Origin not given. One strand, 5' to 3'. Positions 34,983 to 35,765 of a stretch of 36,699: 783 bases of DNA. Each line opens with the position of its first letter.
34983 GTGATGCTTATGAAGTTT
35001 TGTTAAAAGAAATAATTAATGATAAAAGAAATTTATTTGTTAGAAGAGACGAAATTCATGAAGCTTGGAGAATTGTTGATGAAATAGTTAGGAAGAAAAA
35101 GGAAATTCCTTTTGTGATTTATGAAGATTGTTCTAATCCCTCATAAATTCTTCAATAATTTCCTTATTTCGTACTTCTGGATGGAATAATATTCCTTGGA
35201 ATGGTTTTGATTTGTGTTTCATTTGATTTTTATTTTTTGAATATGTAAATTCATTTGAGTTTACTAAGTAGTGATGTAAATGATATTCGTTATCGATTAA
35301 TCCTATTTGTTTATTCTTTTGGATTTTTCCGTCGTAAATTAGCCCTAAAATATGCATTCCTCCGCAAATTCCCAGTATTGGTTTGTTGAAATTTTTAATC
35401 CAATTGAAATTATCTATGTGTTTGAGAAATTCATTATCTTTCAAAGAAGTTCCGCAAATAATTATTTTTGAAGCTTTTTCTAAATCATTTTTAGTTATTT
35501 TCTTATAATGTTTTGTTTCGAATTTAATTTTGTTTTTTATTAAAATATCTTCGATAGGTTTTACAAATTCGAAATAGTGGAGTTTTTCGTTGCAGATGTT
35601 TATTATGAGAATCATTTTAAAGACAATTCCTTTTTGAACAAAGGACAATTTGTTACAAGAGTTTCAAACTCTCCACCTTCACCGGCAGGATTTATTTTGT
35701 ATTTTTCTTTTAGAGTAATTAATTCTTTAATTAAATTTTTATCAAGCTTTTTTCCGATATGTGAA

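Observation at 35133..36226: dph6 (diphthine-ammonia ligase) translationally coupled to a class I glutamine amidotransferase: possible glutamine-dependent diphthamide synthetase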

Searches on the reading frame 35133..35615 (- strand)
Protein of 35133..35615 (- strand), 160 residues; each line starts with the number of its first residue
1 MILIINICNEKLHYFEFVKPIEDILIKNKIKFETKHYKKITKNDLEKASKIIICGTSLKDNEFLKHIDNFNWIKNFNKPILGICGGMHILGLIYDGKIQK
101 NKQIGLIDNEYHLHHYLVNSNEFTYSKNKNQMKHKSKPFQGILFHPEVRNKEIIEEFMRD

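Call 3: search_protein_families(library=pfam, proteins=[window:35133-35615:-], max_evalue=0.01)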
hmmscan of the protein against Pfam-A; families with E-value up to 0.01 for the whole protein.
window:35133-35615:- (160 aa): 3 families
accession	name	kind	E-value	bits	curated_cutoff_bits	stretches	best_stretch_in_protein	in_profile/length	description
PF00117.34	GATase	-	4.5e-11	43.2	22.8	1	17-152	9-177/190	Glutamine amidotransferase class-I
PF07685.20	GATase_3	-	1e-05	25.7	27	1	32-115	24-119/196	CobB/CobQ-like glutamine amidotransferase domain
PF01174.25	SNO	-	0.0032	17.8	27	0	28-110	22-99/188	SNO glutamine amidotransferase family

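Call 4: search_protein_families(library=ncbifam, proteins=[window:35133-35615:-], max_evalue=0.01)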
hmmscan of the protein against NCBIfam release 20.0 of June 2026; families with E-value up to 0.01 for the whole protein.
window:35133-35615:- (160 aa): 11 families
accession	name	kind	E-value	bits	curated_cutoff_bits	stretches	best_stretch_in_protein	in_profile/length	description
NF001975.0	PRK00758.1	equivalog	3.7e-11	43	198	1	17-105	17-96/185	GMP synthase subunit A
TIGR00888.1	guaA_Nterm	equivalog_domain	2e-10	40.4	172.15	2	20-103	17-96/188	glutamine-hydrolyzing GMP synthase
NF000848.1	PRK00074.1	equivalog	1.1e-05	24.2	400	1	37-103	34-96/512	glutamine-hydrolyzing GMP synthase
NF001989.1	PRK00784.1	equivalog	1.6e-05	23.8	273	1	41-115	280-363/480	cobyric acid synthase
TIGR00566.1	trpG_papA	subfamily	3.9e-05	23.5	121.05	0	28-104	24-101/192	glutamine amidotransferase of anthranilate synthase or aminodeoxychorismate synthase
NF005367.0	PRK06895.1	equivalog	0.00048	20.1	265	0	20-100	16-95/190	anthranilate synthase component II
NF004921.0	PRK06278.1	equivalog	0.00058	18.9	354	1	41-93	30-81/482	cobyrinic acid a,c-diamide synthase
TIGR01368.1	CPSaseIIsmall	equivalog_domain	0.00075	18.6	307.35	0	65-100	234-269/361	glutamine-hydrolyzing carbamoyl-phosphate synthase small subunit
TIGR01855.1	IMP_synth_hisH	equivalog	0.0011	18.8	105.4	0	35-107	24-100/198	imidazole glycerol phosphate synthase subunit HisH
NF005271.0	PRK06774.1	equivalog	0.0038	16.6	340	0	41-104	35-99/191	aminodeoxychorismate synthase component II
NF011201.0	PRK14607.1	equivalog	0.0046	15.7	670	0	39-104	34-100/534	bifunctional anthranilate synthase component II/anthranilate phosphoribosyltransferase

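Call 6: find_homologous_proteins(query=window:35133-35615:-, max_evalue=0.001)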
Query window:35133-35615:- (160 aa): 1594 proteins with E <= 0.001 among 1682 candidates; the best 120 are listed.
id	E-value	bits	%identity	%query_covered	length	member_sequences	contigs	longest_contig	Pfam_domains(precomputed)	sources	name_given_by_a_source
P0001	2.9e-97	341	97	99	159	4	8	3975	PF00117.35,PF07685.21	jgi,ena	-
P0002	1.2e-74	267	78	100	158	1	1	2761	PF00117.35,PF07685.21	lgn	-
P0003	2.0e-66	241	71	100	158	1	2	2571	PF00117.35,PF07685.21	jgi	jgi:imidazoleglycerol phosphate synthase glutamine amidotransferase subunit HisH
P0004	1.8e-56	208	63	100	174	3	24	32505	PF00117.35,PF07685.21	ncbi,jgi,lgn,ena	-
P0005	1.1e-54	203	57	99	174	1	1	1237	PF00117.35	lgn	-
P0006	1.7e-53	199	61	99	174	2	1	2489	PF00117.35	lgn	-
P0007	2.0e-53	198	57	99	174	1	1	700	PF00117.35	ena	-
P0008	3.7e-53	198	55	99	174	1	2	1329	PF00117.35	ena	-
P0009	4.4e-53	197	56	98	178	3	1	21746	PF00117.35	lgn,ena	-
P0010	1.7e-52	195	59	99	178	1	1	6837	PF00117.35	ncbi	-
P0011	2.0e-52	195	58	98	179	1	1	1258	PF07722.20,PF00117.35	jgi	jgi:GMP synthase (glutamine-hydrolysing)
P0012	2.3e-52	195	57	99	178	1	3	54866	PF07722.20,PF00117.35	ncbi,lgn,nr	ncbi:gamma-glutamyl-gamma-aminobutyrate hydrolase family protein [Candidatus Pacearchaeota archaeon]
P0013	2.5e-52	195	57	99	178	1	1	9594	PF00117.35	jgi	jgi:GMP synthase (glutamine-hydrolysing)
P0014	3.2e-52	195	58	98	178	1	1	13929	PF00117.35,PF07685.21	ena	-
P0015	4.1e-52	194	57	98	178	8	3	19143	PF00117.35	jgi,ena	-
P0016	4.5e-52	194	57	99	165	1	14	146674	PF00117.35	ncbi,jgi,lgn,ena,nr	ncbi:hypothetical protein J4407_01550 [Candidatus Pacearchaeota archaeon]|nr:hypothetical protein [C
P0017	9.5e-52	193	59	99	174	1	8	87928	PF00117.35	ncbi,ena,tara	tara:strand:+ start:41489 stop:42013 length:525 start_codon:yes stop_codon:yes gene_type:complete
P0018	1.2e-51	193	57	98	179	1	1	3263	PF00117.35,PF07685.21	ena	-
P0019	1.6e-51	192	55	98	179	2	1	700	PF00117.35,PF07685.21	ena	-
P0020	2.2e-51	192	56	98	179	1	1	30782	PF00117.35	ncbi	-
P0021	2.4e-51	192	54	99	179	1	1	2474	PF07722.20,PF00117.35,PF07685.21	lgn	-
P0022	2.5e-51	192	58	99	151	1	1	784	PF00117.35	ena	-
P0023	3.1e-51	191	58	99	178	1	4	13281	PF00117.35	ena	-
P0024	3.5e-51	191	58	99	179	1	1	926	PF07722.20,PF00117.35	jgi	-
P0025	3.7e-51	191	56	98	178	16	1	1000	PF00117.35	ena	-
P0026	5.1e-51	191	55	99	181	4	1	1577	PF00117.35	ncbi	-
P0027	5.4e-51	191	59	100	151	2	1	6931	PF00117.35,PF07685.21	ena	-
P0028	9.6e-51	190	54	98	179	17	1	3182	PF00117.35,PF07685.21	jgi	jgi:GMP synthase (glutamine-hydrolysing)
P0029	1.2e-50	189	56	100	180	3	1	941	PF00117.35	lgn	-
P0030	1.4e-50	189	57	92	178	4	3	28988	PF00117.35,PF07685.21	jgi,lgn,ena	-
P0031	1.5e-50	189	58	99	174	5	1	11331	PF00117.35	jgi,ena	jgi:GMP synthase (glutamine-hydrolysing)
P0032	1.8e-50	189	55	99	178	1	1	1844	PF00117.35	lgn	-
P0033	2.1e-50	189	58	98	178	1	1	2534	PF07722.20,PF00117.35,PF07685.21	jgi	jgi:GMP synthase (glutamine-hydrolysing)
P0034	2.2e-50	189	58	98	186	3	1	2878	PF07722.20,PF00117.35,PF07685.21,PF01174.26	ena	-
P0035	2.3e-50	189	53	100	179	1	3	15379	PF00117.35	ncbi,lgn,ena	ncbi:MAG: hypothetical protein AABX65_03765 [Nanoarchaeota archaeon]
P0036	3.1e-50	188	55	98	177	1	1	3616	PF00117.35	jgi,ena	-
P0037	3.2e-50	188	56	100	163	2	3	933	PF00117.35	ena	-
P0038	3.9e-50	188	53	99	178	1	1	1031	PF00117.35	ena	-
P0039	4.7e-50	188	58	92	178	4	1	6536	PF00117.35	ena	-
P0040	4.9e-50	187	55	99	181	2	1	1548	PF07722.20,PF00117.35,PF07685.21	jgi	jgi:GMP synthase (glutamine-hydrolysing)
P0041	4.9e-50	187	56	99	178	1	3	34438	PF00117.35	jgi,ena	jgi:GMP synthase-like glutamine amidotransferase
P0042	5.3e-50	187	54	99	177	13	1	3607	PF00117.35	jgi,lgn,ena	-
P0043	5.7e-50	187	56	99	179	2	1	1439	PF00117.35,PF07685.21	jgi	-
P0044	6.1e-50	187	57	99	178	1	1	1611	PF00117.35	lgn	-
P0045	6.1e-50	187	56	100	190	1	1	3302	PF00117.35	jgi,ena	-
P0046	6.3e-50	187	57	99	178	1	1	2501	PF00117.35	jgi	jgi:GMP synthase (glutamine-hydrolysing)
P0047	7.2e-50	187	54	99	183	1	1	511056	PF07722.20,PF00117.35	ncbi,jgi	-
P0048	7.4e-50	187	54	98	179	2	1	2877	PF00117.35,PF07685.21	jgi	-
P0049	8.3e-50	187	54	99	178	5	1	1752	PF00117.35,PF07685.21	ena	-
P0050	8.4e-50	187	55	99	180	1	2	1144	PF00117.35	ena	-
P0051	8.7e-50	187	57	100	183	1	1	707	PF00117.35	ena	-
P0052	8.9e-50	187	55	98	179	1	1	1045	PF00117.35,PF07685.21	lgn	-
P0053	9.8e-50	186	55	99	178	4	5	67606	PF00117.35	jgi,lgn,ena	-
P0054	1.1e-49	186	53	99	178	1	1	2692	PF07722.20,PF00117.35,PF07685.21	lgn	-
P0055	1.2e-49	186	53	99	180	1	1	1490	PF00117.35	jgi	jgi:GMP synthase-like glutamine amidotransferase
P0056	1.2e-49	186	55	99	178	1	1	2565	PF07722.20,PF00117.35,PF07685.21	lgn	-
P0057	1.4e-49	186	51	98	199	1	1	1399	PF00117.35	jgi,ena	-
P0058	1.5e-49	186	56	99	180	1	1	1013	PF00117.35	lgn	-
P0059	1.5e-49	186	56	99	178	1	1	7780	PF00117.35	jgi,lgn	-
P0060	1.6e-49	186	59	98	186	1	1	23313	PF07722.20,PF00117.35,PF07685.21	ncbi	-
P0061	1.6e-49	186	57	99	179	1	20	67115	PF00117.35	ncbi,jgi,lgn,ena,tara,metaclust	jgi:GMP synthase (glutamine-hydrolysing)|tara:strand:- start:2914 stop:3453 length:540 start_codon:y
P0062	1.8e-49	186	54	99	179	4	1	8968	PF07722.20,PF00117.35,PF07685.21,PF01174.26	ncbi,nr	ncbi:MAG TPA: gamma-glutamyl-gamma-aminobutyrate hydrolase family protein [Candidatus Nanoarchaeia a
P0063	1.9e-49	186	55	99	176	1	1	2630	PF00117.35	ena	-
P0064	2.1e-49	185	54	98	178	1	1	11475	PF00117.35,PF07685.21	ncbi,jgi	-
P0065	2.2e-49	185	58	99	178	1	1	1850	PF00117.35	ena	-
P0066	2.3e-49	185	55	99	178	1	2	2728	PF00117.35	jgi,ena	-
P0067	2.5e-49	185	53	99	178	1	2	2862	PF07722.20,PF00117.35,PF07685.21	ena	-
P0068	2.5e-49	185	55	99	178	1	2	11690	PF00117.35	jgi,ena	-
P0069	2.7e-49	185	53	99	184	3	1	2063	PF00117.35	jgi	jgi:GMP synthase (glutamine-hydrolysing)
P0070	2.7e-49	185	55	100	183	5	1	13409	PF00117.35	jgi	jgi:GMP synthase (glutamine-hydrolysing)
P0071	2.8e-49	185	55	99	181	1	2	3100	PF00117.35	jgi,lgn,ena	-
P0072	3.1e-49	185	51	99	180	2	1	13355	PF00117.35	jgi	-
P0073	3.7e-49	185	52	99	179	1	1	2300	PF07722.20,PF00117.35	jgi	jgi:GMP synthase (glutamine-hydrolysing)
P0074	4.0e-49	185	55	99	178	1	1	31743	PF00117.35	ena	-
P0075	4.0e-49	185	53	98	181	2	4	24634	PF00117.35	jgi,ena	-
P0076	4.5e-49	184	53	98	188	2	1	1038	PF00117.35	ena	-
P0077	4.6e-49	184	55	98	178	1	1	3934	PF00117.35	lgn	-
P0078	4.6e-49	184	61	99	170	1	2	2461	PF00117.35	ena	-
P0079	4.9e-49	184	58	99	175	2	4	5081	PF00117.35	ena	-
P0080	5.0e-49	184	53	99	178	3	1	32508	PF00117.35,PF07685.21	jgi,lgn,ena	-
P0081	5.0e-49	184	54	98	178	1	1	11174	PF07722.20,PF00117.35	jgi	jgi:GMP synthase-like glutamine amidotransferase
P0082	5.0e-49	184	56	99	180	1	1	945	PF07722.20,PF00117.35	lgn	-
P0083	5.4e-49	184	54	98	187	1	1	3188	PF00117.35,PF07685.21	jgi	-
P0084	5.5e-49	184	55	99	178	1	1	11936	PF07722.20,PF00117.35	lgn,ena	-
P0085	6.4e-49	184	55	99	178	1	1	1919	PF07722.20,PF00117.35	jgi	jgi:GMP synthase-like glutamine amidotransferase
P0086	7.1e-49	184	54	99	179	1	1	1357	PF00117.35,PF01174.26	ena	-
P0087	7.6e-49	184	52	100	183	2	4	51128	PF07722.20,PF00117.35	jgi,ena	jgi:GMP synthase (glutamine-hydrolysing)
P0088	8.0e-49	184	56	99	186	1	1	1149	PF00117.35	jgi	jgi:GMP synthase (glutamine-hydrolysing)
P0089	8.0e-49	184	56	100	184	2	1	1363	PF00117.35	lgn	-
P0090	8.9e-49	183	56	99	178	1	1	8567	PF00117.35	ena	-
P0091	9.0e-49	183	54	99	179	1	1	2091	PF00117.35,PF07685.21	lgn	-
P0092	1.0e-48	183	55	99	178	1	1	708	PF00117.35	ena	-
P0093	1.1e-48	183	54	99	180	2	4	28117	PF00117.35,PF01174.26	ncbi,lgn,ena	ncbi:MAG: hypothetical protein AAB958_00150 [Patescibacteria group bacterium]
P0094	1.1e-48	183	59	99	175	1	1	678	PF00117.35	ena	-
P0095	1.2e-48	183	56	98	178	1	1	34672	PF00117.35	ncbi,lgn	-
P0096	1.2e-48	183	55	98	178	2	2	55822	PF00117.35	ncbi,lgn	-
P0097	1.3e-48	183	56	99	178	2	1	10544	PF00117.35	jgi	jgi:GMP synthase (glutamine-hydrolysing)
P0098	1.4e-48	183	57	98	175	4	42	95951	PF07722.20,PF00117.35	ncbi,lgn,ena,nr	ncbi:MAG: gamma-glutamyl-gamma-aminobutyrate hydrolase family protein [Candidatus Pacearchaeota arch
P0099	1.4e-48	183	54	99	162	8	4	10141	PF00117.35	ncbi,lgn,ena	-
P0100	1.4e-48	183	54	98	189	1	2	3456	PF00117.35,PF07685.21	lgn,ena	-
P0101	1.7e-48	182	55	98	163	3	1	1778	PF00117.35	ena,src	-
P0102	1.8e-48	182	56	98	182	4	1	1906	PF00117.35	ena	-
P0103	2.0e-48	182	55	100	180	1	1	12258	PF00117.35,PF07685.21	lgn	-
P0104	2.0e-48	182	53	99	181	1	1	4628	PF07722.20,PF00117.35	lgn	-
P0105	2.1e-48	182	53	98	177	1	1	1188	PF00117.35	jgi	jgi:GMP synthase-like glutamine amidotransferase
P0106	2.2e-48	182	55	98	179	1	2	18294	PF00117.35,PF07685.21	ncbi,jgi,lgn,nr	ncbi:MAG: hypothetical protein BV457_04265 [Thermoplasmata archaeon M9B1D]|nr:MAG: hypothetical prot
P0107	2.3e-48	182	52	100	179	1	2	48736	PF00117.35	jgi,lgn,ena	jgi:GMP synthase (glutamine-hydrolysing)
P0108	2.6e-48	182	58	98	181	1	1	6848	PF00117.35,PF07685.21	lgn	-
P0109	2.6e-48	182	55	99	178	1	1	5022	PF00117.35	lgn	-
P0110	2.8e-48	182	54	99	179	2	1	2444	PF07722.20,PF00117.35,PF07685.21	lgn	-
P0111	3.5e-48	181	54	99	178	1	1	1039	PF00117.35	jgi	jgi:GMP synthase (glutamine-hydrolysing)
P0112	3.5e-48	181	58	99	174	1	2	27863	PF00117.35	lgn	-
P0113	3.6e-48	181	54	99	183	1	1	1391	PF00117.35,PF01174.26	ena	-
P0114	3.9e-48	181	53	99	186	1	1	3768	PF00117.35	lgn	-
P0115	4.1e-48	181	56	99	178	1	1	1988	PF00117.35,PF07685.21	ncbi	-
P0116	4.7e-48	181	56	98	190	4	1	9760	PF00117.35,PF07685.21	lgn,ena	-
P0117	4.9e-48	181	52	98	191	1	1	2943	PF00117.35,PF07685.21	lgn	-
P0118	5.0e-48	181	55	98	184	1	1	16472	PF00117.35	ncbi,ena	-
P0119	5.3e-48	181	55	98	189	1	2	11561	PF07722.20,PF00117.35,PF07685.21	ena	-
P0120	5.6e-48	181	56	99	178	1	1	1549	PF00117.35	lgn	-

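Call 9: find_encoding_contigs(protein=P0016, flank=6000, max_places=3)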
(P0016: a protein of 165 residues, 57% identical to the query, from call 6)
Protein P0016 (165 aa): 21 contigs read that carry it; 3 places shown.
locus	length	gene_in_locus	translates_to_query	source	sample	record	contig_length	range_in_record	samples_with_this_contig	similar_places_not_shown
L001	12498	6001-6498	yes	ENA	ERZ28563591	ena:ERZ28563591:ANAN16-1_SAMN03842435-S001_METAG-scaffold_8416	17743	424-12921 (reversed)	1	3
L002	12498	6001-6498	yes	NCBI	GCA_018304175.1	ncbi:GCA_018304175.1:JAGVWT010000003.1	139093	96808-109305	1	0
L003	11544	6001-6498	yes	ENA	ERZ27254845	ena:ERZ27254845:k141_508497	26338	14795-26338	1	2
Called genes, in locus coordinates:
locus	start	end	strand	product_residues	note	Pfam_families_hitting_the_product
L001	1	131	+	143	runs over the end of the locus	-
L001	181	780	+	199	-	PF03876:SHS2_Rpb7-N, PF00575:S1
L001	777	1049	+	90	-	-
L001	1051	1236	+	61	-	PF06093:Spt4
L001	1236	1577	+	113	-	PF01282:Ribosomal_S24e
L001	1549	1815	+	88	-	PF01599:Ribosomal_S27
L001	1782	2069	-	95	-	-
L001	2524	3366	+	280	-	PF02616:SMC_ScpA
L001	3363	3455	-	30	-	-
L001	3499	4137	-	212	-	PF00190:Cupin_1 (weak), PF07883:Cupin_2, PF02311:AraC_binding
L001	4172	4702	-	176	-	PF01988:VIT1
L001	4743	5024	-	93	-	-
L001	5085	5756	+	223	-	PF01902:Diphthami_syn_2_N, PF24167:DUF7411 (faint), PF28410:Diphthami_syn_2_C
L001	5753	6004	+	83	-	PF13122:DUF3977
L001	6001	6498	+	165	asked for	PF00117:GATase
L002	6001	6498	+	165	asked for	PF00117:GATase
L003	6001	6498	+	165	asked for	PF00117:GATase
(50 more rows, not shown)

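Call 10: find_encoding_contigs(protein=P0012, flank=6000, max_places=3)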
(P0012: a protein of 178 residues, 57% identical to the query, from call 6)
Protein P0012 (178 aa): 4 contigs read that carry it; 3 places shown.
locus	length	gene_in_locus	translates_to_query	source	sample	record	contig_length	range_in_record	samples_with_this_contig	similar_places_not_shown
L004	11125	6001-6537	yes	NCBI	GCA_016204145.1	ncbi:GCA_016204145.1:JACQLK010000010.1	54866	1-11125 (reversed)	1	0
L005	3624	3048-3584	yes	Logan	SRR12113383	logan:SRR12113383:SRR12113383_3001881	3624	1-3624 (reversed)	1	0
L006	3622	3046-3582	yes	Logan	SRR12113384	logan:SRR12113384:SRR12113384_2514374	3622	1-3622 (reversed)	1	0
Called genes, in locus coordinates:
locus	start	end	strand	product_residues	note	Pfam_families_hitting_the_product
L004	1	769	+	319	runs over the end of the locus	PF02616:SMC_ScpA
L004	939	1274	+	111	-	-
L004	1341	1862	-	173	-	PF01988:VIT1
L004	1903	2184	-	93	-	-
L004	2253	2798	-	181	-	-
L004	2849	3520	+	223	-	PF01902:Diphthami_syn_2_N, PF24167:DUF7411 (weak), PF28410:Diphthami_syn_2_C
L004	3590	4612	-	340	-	PF00348:polyprenyl_synt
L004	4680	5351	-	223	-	PF04967:HTH_10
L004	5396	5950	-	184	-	PF02698:DUF218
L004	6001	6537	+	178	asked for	PF00117:GATase, PF07722:Peptidase_C26 (faint)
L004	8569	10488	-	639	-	PF18516:RuvC_1 (faint), PF07282:Cas12f1-like_TNB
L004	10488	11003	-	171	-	-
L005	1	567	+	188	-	?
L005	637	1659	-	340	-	PF00348:polyprenyl_synt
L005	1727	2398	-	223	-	PF04967:HTH_10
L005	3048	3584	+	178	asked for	PF00117:GATase, PF07722:Peptidase_C26 (faint)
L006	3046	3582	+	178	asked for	PF00117:GATase, PF07722:Peptidase_C26 (faint)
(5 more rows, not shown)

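Call 11: find_encoding_contigs(protein=P0004, flank=5000, max_places=2)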
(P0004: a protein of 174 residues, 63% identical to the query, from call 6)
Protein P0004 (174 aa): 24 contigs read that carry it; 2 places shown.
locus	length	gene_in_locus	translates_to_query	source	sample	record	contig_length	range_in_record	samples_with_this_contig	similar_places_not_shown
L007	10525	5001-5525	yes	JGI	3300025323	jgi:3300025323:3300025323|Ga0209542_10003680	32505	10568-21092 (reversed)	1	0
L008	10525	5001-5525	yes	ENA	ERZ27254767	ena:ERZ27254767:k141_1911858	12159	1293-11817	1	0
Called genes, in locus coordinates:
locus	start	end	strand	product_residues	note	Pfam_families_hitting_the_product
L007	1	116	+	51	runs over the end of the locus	-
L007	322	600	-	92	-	-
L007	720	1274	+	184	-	PF04011:LemA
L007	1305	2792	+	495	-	PF02074:Peptidase_M32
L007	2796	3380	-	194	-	-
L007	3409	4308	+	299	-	PF01435:Peptidase_M48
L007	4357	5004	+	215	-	PF01902:Diphthami_syn_2_N, PF24167:DUF7411 (faint), PF28410:Diphthami_syn_2_C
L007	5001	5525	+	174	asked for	PF00117:GATase, PF07685:GATase_3 (weak)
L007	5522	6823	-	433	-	PF00479:G6PD_N, PF02781:G6PD_C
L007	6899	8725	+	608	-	PF00456:Transketolase_N, PF13292:DXP_synthase_N (weak), PF00676:E1_dh, PF02779:Transket_pyr, PF02780:Transketolase_C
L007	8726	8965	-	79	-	-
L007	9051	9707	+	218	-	-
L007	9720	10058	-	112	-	-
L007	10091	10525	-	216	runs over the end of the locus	PF00834:Ribul_P_3_epim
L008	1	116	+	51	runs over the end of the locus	-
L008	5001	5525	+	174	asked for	PF00117:GATase, PF07685:GATase_3 (weak)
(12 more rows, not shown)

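Call 12: find_encoding_contigs(protein=P0047, flank=5000, max_places=1)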
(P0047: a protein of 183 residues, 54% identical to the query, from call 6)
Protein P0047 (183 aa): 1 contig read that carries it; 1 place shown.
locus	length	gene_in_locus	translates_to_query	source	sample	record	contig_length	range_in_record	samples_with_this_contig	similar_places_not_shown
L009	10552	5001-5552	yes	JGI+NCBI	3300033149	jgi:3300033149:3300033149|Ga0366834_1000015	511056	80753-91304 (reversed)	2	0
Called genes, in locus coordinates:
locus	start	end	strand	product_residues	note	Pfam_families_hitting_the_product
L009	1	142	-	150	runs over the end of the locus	PF13673:Acetyltransf_10 (weak), PF00583:Acetyltransf_1, PF13508:Acetyltransf_7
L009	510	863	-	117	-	-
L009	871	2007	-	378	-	-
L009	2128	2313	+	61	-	-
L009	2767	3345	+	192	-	PF01135:PCMT, PF13489:Methyltransf_23, PF01209:Ubie_methyltran, PF02475:TRM5-TYW2_MTfase, PF13847:Methyltransf_31, PF08241:Methyltransf_11, PF08242:Methyltransf_12, PF13649:Methyltransf_25, +2 more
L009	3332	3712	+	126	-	-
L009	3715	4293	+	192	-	-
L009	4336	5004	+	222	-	PF01902:Diphthami_syn_2_N, PF24167:DUF7411 (faint), PF28410:Diphthami_syn_2_C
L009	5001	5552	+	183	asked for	PF00117:GATase, PF07722:Peptidase_C26 (faint)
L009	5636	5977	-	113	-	-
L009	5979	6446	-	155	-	PF10754:DUF2569 (weak)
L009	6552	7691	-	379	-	PF00152:tRNA-synt_2, PF01409:tRNA-synt_2d (weak), PF13393:tRNA-synt_His, PF00587:tRNA-synt_2b (weak)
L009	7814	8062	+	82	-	-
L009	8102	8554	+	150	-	-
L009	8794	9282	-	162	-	-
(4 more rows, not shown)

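Call 13: find_encoding_contigs(protein=P0106, flank=5000, max_places=1)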
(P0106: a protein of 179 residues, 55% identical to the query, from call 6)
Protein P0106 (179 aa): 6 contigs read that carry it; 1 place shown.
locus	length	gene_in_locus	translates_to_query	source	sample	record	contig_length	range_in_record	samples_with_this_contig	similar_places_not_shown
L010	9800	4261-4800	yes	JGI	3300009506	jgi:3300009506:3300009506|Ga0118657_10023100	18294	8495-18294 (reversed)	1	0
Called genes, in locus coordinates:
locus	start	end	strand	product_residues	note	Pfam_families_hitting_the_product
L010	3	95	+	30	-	?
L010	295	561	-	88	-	-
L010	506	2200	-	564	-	PF01364:Peptidase_C25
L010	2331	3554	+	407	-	PF00801:PKD (weak)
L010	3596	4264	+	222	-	PF01902:Diphthami_syn_2_N, PF24167:DUF7411 (weak), PF28410:Diphthami_syn_2_C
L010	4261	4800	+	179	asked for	PF07685:GATase_3 (faint), PF00117:GATase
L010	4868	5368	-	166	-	PF00583:Acetyltransf_1, PF13673:Acetyltransf_10 (weak), PF13508:Acetyltransf_7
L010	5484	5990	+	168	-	PF00252:Ribosomal_L16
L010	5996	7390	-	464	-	PF02163:Peptidase_M50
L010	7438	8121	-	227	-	PF01973:MptE-like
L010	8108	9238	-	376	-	PF04123:DUF373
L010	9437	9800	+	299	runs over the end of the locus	PF00892:EamA, PF03151:TPT (weak), PF00892:EamA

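Call 14: find_encoding_contigs(protein=P0061, flank=5000, max_places=2)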
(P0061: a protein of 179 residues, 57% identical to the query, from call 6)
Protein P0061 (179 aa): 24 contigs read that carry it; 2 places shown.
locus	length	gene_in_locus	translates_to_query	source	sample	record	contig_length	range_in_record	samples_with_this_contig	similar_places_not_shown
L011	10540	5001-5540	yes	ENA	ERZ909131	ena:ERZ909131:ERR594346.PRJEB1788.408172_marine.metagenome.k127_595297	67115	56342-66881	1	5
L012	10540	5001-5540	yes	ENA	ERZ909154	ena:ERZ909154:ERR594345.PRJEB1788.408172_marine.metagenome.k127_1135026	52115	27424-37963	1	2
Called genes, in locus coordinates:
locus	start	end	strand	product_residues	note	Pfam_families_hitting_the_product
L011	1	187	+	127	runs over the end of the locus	PF18477:PIN_9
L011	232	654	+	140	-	-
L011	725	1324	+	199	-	PF03876:SHS2_Rpb7-N, PF00575:S1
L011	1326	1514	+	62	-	PF06093:Spt4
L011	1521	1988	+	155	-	PF01282:Ribosomal_S24e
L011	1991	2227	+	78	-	PF01599:Ribosomal_S27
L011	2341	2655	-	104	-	-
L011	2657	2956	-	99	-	-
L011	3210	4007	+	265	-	PF02616:SMC_ScpA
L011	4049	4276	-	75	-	-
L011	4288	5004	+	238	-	PF01902:Diphthami_syn_2_N, PF24167:DUF7411 (weak), PF28410:Diphthami_syn_2_C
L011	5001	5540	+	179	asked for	PF00117:GATase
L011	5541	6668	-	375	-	PF02353:CMAS, PF01728:FtsJ, PF13489:Methyltransf_23, PF13847:Methyltransf_31, PF08241:Methyltransf_11, PF08242:Methyltransf_12, PF13649:Methyltransf_25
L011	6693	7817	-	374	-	PF00152:tRNA-synt_2 (weak), PF01409:tRNA-synt_2d (weak), PF13393:tRNA-synt_His, PF00587:tRNA-synt_2b, PF03129:HGTP_anticodon (faint)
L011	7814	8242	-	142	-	PF01451:LMWPc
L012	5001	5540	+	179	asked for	PF00117:GATase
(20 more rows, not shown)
